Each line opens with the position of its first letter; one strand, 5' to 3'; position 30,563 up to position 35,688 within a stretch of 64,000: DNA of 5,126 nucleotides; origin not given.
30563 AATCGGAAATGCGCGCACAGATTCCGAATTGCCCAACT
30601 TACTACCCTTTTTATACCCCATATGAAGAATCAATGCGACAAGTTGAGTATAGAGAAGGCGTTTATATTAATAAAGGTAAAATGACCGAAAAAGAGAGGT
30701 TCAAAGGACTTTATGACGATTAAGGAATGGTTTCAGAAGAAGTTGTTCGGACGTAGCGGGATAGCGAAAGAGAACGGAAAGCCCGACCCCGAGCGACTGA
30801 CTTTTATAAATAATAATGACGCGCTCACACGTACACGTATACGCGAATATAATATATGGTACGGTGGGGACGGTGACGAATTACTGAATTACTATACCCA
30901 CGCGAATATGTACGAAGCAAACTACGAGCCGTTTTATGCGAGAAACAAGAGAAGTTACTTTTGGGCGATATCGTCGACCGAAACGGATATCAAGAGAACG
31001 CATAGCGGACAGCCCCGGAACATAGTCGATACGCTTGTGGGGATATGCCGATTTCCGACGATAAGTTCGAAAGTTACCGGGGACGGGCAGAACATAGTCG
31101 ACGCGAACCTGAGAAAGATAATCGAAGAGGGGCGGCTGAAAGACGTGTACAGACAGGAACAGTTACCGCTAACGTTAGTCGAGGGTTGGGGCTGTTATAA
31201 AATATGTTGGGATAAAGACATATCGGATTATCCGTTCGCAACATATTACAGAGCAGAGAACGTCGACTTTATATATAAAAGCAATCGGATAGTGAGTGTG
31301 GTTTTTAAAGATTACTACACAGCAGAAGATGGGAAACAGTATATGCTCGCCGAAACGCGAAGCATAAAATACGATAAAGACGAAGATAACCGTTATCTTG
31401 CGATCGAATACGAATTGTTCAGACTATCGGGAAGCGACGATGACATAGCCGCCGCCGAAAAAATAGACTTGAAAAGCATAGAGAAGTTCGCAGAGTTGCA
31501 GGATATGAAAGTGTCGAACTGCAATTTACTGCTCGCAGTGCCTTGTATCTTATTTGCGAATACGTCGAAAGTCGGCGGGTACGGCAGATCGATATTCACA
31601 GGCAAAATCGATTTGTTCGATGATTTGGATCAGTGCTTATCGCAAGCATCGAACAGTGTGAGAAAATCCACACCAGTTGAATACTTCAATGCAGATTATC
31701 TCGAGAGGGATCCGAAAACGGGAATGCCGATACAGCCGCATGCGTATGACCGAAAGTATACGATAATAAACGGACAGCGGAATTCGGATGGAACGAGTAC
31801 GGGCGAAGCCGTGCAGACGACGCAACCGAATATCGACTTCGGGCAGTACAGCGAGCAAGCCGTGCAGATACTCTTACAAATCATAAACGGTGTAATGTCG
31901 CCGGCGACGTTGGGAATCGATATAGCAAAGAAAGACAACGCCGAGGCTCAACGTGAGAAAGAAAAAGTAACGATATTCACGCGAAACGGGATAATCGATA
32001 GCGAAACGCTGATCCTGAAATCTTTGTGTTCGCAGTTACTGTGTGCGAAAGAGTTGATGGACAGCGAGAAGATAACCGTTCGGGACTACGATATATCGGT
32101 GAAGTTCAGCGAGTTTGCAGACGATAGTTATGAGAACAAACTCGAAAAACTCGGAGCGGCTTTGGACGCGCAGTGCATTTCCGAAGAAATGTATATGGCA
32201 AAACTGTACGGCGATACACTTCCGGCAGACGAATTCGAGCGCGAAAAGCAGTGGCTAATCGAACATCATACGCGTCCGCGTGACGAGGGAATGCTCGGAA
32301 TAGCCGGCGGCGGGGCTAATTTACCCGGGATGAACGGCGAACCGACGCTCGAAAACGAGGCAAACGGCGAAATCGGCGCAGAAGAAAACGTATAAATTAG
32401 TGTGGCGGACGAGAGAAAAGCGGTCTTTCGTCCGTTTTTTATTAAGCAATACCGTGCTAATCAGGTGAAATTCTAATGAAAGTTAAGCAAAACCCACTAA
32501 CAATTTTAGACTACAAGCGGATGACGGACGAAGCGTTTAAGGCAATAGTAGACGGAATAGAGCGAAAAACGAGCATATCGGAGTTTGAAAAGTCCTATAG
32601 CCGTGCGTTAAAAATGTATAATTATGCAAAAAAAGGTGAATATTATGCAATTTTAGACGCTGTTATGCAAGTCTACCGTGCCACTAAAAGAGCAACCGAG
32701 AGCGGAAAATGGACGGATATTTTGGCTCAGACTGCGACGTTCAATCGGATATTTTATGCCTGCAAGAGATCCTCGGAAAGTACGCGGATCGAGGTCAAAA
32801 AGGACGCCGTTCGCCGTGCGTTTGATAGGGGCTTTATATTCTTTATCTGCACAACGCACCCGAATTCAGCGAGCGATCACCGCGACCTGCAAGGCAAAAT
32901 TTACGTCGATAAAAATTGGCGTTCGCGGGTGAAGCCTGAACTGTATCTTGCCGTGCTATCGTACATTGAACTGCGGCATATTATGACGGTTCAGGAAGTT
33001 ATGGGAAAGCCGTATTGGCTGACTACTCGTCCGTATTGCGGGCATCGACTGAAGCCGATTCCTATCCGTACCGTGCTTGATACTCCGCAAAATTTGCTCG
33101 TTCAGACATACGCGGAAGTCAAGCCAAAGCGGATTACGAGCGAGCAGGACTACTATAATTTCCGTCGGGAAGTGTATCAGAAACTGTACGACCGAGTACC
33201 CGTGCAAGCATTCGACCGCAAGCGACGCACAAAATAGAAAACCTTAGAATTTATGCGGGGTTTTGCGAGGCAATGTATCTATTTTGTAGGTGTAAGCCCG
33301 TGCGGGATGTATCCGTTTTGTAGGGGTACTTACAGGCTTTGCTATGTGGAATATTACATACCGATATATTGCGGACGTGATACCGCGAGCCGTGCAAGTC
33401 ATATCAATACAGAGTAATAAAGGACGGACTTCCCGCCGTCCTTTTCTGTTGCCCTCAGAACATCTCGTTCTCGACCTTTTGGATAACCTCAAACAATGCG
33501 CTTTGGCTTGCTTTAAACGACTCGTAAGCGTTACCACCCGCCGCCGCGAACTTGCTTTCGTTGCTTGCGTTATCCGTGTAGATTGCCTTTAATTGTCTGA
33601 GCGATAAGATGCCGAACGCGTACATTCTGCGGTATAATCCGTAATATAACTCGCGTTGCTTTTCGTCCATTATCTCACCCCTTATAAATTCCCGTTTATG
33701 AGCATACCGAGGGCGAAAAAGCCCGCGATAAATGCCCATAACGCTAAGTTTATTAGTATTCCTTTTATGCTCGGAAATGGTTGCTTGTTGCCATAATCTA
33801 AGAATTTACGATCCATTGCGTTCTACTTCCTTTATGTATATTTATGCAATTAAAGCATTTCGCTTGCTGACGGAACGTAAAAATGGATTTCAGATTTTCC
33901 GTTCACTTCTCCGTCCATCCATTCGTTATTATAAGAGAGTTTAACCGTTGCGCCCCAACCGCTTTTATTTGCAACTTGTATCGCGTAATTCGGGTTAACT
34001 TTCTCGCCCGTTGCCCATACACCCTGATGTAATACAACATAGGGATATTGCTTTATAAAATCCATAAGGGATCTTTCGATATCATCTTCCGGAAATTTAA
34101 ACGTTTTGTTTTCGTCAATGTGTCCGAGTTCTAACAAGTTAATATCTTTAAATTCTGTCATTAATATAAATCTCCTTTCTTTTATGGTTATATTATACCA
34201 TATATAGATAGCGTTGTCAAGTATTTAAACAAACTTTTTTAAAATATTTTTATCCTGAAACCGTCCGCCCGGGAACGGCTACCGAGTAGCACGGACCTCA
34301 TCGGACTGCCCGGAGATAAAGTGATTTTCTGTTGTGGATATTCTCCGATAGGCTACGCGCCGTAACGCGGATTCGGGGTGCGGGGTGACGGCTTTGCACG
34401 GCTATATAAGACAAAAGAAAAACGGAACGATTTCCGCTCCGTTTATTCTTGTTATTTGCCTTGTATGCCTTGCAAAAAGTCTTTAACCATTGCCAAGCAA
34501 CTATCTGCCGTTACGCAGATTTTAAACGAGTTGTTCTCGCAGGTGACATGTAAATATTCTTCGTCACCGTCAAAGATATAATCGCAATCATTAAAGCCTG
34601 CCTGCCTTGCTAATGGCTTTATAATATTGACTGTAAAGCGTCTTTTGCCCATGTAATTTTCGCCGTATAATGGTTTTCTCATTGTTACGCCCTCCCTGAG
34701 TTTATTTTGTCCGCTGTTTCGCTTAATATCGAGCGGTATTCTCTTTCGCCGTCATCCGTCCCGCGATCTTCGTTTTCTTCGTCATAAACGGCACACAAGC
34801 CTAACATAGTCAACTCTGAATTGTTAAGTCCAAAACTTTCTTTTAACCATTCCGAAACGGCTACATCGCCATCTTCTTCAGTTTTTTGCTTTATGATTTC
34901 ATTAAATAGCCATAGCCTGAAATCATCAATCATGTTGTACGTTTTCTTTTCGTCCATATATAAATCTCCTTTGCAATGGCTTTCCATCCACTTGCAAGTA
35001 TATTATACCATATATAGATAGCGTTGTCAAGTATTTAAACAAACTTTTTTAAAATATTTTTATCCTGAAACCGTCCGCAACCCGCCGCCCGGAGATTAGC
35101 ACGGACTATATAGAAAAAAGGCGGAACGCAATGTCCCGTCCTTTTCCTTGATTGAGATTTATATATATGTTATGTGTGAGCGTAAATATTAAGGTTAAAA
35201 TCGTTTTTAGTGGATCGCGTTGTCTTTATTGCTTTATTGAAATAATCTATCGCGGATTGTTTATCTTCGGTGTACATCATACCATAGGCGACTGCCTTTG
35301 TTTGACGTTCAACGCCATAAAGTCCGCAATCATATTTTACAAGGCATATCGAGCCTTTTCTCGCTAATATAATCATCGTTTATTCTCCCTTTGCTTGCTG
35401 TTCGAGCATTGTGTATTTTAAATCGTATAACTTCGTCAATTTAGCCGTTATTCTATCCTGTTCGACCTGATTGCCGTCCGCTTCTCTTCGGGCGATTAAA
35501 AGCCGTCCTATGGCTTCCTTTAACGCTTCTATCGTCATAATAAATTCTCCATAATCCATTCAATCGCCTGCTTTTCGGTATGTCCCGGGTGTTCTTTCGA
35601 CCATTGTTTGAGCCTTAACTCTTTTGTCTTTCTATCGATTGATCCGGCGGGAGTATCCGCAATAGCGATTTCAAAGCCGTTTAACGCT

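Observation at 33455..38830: Leftward array of six promoter-gene(s)-terminator cassettes interrupting the head module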

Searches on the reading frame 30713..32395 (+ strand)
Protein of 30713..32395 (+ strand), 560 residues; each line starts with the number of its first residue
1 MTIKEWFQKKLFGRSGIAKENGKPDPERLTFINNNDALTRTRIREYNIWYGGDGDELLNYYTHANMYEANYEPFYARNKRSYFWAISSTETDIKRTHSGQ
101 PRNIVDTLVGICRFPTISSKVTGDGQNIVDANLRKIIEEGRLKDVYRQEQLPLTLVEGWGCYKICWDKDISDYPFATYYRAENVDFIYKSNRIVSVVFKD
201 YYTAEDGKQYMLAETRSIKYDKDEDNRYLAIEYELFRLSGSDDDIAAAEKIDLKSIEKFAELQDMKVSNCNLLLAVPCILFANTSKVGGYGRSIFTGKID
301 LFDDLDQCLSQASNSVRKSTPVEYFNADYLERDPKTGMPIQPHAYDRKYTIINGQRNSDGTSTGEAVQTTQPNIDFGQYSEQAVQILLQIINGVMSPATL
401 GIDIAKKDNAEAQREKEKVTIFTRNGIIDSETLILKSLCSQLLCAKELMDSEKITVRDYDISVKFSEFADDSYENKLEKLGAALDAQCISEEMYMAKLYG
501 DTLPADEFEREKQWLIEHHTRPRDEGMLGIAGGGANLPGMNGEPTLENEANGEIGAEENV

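Call 11: search_protein_families(library=phrogs, max_evalue=0.01, proteins=[window:30713-32395:+])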
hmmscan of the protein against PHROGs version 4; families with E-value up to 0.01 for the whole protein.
window:30713-32395:+ (560 aa): 1 family
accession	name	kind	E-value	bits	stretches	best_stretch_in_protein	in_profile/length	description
phrog_533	-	head and packaging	1.2e-42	147.1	1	37-502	29-463/495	portal protein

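Call 12: search_protein_families(library=pfam, max_evalue=0.01, proteins=[window:30713-32395:+])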
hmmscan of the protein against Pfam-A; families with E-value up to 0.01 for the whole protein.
window:30713-32395:+ (560 aa): 0 families

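Call 25: find_related_loci(query=window:30713-32395:+, collection=genome_contigs, flank=10000)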
Query window:30713-32395:+ (560 aa) in genome_contigs; peptide patterns used: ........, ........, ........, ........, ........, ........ (x = any residue, [..] = any of these).
66 stretches matched a pattern; 6 encode a relative of the query (tblastn E <= 1e-3); 6 distinct loci.
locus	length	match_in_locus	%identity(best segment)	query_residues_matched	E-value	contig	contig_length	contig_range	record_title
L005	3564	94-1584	37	1-515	3e-101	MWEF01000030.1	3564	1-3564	MAG: Tenericutes bacterium ADurb.Bin087 BWX74_contig000030, whole genome shotgun sequence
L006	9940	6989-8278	32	48-507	9e-60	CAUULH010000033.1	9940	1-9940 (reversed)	MAG TPA_asm: uncultured Ethanoligenens sp. isolate ERR10228855_bin.4_MetaWRAP_v1.3_MAG genome assembly, contig: ERZ21659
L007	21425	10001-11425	29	9-528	2e-59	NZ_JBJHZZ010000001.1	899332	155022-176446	Candidatus Clostridium stratigraminis strain WILCCON 0185 NODE_1_length_899332_cov_201.290869, whole genome shotgun sequ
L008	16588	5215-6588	30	26-519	2e-58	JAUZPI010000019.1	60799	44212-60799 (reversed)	MAG: Bacillota bacterium isolate bin61(3d) FBKKOBCF_19, whole genome shotgun sequence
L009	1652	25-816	41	251-515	2e-59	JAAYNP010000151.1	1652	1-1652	MAG: Bacillota bacterium isolate AS21ysBPME_219 137928_AS21, whole genome shotgun sequence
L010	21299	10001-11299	31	48-511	2e-56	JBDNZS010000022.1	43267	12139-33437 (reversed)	MAG: Ethanoligenens sp. isolate WK034_bin.8 NODE_132_length_43267_cov_13.162316, whole genome shotgun sequence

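Call 63: find_encoding_contigs(protein=window:30713-32395:+, flank=10000, max_places=3)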
Protein window:30713-32395:+ (560 aa): 6 contigs read that carry it; 3 places shown.
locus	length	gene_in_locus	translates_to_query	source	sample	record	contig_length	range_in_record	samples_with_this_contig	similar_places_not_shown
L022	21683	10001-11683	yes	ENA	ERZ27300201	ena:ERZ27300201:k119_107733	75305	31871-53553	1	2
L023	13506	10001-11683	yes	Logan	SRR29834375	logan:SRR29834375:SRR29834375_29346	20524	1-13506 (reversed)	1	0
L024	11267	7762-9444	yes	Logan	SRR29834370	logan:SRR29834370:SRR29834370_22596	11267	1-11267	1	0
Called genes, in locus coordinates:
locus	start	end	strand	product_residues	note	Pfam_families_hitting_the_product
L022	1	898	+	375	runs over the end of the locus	PF00145:DNA_methylase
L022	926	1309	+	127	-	PF25682:Phage_VG64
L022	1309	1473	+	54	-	-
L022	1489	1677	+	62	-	-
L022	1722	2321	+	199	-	PF05063:MT-A70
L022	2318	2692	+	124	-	-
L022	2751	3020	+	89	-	-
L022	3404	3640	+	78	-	-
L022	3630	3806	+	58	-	-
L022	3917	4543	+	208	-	-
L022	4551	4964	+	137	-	-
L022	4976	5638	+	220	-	-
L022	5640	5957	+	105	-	-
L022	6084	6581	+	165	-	-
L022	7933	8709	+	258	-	-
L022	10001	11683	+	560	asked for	-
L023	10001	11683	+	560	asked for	-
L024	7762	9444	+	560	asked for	-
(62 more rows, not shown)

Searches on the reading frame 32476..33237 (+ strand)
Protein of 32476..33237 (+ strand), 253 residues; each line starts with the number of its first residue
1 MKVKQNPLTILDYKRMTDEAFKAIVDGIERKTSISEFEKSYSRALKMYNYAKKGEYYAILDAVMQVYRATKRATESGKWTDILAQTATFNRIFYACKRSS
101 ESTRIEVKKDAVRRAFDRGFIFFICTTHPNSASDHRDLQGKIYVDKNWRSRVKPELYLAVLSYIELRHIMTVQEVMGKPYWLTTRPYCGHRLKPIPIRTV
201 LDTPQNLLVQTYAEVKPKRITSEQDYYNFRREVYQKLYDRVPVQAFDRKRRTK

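Call 11: search_protein_families(library=phrogs, max_evalue=0.01, proteins=[window:32476-33237:+])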
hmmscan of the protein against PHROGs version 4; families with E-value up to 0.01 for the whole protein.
window:32476-33237:+ (253 aa): 0 families

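Call 12: search_protein_families(library=pfam, max_evalue=0.01, proteins=[window:32476-33237:+])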
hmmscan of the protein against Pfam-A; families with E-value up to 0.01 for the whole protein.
window:32476-33237:+ (253 aa): 0 families

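Call 15: find_related_loci(query=window:32476-33237:+, collection=viral_contigs, flank=10000)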
Query window:32476-33237:+ (253 aa) in viral_contigs; peptide patterns used: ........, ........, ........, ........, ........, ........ (x = any residue, [..] = any of these).
9 stretches matched a pattern; 5 encode a relative of the query (tblastn E <= 1e-3); 4 distinct loci.
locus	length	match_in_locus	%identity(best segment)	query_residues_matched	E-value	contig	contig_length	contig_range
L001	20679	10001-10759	96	1-253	9e-168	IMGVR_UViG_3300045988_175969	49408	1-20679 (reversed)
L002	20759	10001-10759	96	1-253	9e-168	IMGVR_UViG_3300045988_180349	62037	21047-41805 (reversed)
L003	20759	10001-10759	96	1-253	4e-167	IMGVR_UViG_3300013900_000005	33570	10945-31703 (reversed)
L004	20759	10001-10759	96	1-253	4e-167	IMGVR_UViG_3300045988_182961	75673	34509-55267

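Call 28: find_related_loci(query=window:32476-33237:+, collection=metagenome_contigs, flank=10000)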
Query window:32476-33237:+ (253 aa) in metagenome_contigs; peptide patterns used: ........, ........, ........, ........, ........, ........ (x = any residue, [..] = any of these).
63 stretches matched a pattern; 7 encode a relative of the query (tblastn E <= 1e-3); 7 distinct loci.
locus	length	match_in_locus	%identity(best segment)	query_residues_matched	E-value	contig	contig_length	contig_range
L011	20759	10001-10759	97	1-253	2e-170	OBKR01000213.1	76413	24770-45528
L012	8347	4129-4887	96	1-253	6e-169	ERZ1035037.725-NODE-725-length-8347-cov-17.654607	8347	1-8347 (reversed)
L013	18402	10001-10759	96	1-253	8e-168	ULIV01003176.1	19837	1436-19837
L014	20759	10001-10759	94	1-253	7e-167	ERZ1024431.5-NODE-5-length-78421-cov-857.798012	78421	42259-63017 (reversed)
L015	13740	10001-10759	94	1-253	1e-165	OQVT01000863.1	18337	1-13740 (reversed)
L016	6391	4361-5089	61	11-253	3e-99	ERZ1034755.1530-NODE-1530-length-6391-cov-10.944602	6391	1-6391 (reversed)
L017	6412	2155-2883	59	11-253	3e-96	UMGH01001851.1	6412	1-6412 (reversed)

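Call 59: search_protein_families(library=ncbifam, max_evalue=0.01, proteins=[window:32476-33237:+])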
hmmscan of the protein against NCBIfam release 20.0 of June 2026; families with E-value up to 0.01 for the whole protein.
window:32476-33237:+ (253 aa): 0 families

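Call 73: search_solved_structures(query=window:32476-33237:+, max_evalue=1)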
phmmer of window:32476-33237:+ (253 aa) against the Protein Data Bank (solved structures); distinct sequences matched with E-value up to 1: 0.

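Call 80: search_protein_families(library=pfam, max_evalue=0.1, proteins=[L003:11354-11899:-, L012:4904-5257:-, L001:14408-14686:-, L001:13389-13598:-, L017:5224-5670:-, L017:4331-4708:-])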
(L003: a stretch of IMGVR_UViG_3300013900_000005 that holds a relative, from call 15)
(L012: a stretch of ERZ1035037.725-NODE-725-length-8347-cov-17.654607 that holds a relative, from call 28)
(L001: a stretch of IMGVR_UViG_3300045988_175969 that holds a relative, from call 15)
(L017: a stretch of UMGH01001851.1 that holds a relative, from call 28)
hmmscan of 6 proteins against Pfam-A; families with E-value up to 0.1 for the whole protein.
L003:11354-11899:- (181 aa): 1 family
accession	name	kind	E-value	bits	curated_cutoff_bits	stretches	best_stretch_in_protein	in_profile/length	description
PF21992.2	DUF6927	-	3.7e-07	30.4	27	1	91-152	1-52/74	Domain of unknown function (DUF6927)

L012:4904-5257:- (117 aa): 3 families
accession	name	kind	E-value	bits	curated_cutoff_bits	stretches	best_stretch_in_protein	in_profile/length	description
PF13392.12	HNH_3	-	1.5e-07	31.3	24.8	1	13-39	20-46/46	HNH endonuclease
PF00847.26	AP2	-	0.017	15.8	33.3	1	43-74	2-37/54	AP2 domain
PF22749.2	Arb2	-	0.029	14.1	26.8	1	69-100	8-37/260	Arb2 domain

L001:14408-14686:- (92 aa): 1 family
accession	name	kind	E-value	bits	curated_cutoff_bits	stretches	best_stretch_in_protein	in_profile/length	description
PF02492.25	cobW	-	0.015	15.3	20.7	1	37-66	52-81/180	CobW/HypB/UreG, nucleotide-binding domain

L001:13389-13598:- (69 aa): 0 families

L017:5224-5670:- (148 aa): 0 families

L017:4331-4708:- (125 aa): 0 families

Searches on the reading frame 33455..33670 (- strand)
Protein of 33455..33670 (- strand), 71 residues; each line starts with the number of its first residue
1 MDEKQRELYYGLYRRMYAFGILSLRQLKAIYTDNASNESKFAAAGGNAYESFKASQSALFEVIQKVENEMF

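Call 11: search_protein_families(library=phrogs, max_evalue=0.01, proteins=[window:33455-33670:-])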
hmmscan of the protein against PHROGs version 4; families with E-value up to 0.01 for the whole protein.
window:33455-33670:- (71 aa): 0 families

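Call 12: search_protein_families(library=pfam, max_evalue=0.01, proteins=[window:33455-33670:-])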
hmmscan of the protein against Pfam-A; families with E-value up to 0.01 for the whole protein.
window:33455-33670:- (71 aa): 0 families

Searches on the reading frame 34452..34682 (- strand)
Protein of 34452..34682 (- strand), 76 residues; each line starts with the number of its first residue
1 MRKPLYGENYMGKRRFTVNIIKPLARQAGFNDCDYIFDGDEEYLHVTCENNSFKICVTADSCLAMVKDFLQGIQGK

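Call 9: search_protein_families(library=pfam, max_evalue=0.1, proteins=[window:34452-34682:-])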
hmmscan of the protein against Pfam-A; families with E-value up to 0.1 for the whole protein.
window:34452-34682:- (76 aa): 0 families

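Call 10: search_protein_families(library=phrogs, max_evalue=0.1, proteins=[window:34452-34682:-])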
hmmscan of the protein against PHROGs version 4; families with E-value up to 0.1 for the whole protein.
window:34452-34682:- (76 aa): 1 family
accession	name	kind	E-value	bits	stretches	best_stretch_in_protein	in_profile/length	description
phrog_1751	-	unknown function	0.0093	16.9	1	26-64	3-38/50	-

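Call 59: search_protein_families(library=ncbifam, max_evalue=0.01, proteins=[window:34452-34682:-])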
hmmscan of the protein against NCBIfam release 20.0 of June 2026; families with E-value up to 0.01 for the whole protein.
window:34452-34682:- (76 aa): 0 families

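Call 74: search_protein_families(library=padloc, max_evalue=0.01, proteins=[window:34452-34682:-])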
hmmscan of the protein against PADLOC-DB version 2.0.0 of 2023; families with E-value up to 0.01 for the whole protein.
window:34452-34682:- (76 aa): 0 families

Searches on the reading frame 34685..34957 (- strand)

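Call 9: search_protein_families(library=pfam, max_evalue=0.1, proteins=[window:34685-34957:-])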
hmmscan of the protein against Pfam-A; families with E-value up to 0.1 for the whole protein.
window:34685-34957:- (90 aa): 0 families

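Call 10: search_protein_families(library=phrogs, max_evalue=0.1, proteins=[window:34685-34957:-])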
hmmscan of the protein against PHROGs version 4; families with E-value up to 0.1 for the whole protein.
window:34685-34957:- (90 aa): 1 family
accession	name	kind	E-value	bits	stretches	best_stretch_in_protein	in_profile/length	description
phrog_20291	-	unknown function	0.066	13.8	1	14-65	156-205/259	-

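Call 59: search_protein_families(library=ncbifam, max_evalue=0.01, proteins=[window:34685-34957:-])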
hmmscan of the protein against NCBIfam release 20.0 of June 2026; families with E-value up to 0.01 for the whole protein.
window:34685-34957:- (90 aa): 0 families

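Call 74: search_protein_families(library=padloc, max_evalue=0.01, proteins=[window:34685-34957:-])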
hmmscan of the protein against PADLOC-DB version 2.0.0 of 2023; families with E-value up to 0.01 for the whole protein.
window:34685-34957:- (90 aa): 0 families

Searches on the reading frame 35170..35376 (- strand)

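Call 9: search_protein_families(library=pfam, max_evalue=0.1, proteins=[window:35170-35376:-])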
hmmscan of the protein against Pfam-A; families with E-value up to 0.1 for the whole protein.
window:35170-35376:- (68 aa): 0 families

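Call 10: search_protein_families(library=phrogs, max_evalue=0.1, proteins=[window:35170-35376:-])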
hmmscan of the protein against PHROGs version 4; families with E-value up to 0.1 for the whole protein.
window:35170-35376:- (68 aa): 2 families
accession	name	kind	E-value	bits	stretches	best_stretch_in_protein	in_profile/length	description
phrog_16320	-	unknown function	0.021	15.8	1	19-60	30-74/100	-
phrog_7590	-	unknown function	0.054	14.2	1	27-52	127-152/234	-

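Call 74: search_protein_families(library=padloc, max_evalue=0.01, proteins=[window:35170-35376:-])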
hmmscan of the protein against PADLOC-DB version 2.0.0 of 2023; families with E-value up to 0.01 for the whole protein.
window:35170-35376:- (68 aa): 0 families

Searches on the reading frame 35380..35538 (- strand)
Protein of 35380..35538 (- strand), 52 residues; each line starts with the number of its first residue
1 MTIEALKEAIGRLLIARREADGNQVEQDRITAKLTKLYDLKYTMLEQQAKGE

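Call 9: search_protein_families(library=pfam, max_evalue=0.1, proteins=[window:35380-35538:-])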
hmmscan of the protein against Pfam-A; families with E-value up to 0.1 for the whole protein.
window:35380-35538:- (52 aa): 0 families

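Call 10: search_protein_families(library=phrogs, max_evalue=0.1, proteins=[window:35380-35538:-])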
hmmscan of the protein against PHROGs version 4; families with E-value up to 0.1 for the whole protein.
window:35380-35538:- (52 aa): 2 families
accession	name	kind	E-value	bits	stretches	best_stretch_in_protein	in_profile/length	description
phrog_5818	-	unknown function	0.072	14.4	1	4-44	12-52/98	-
phrog_11131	-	unknown function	0.096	13.7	0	1-43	1-47/65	-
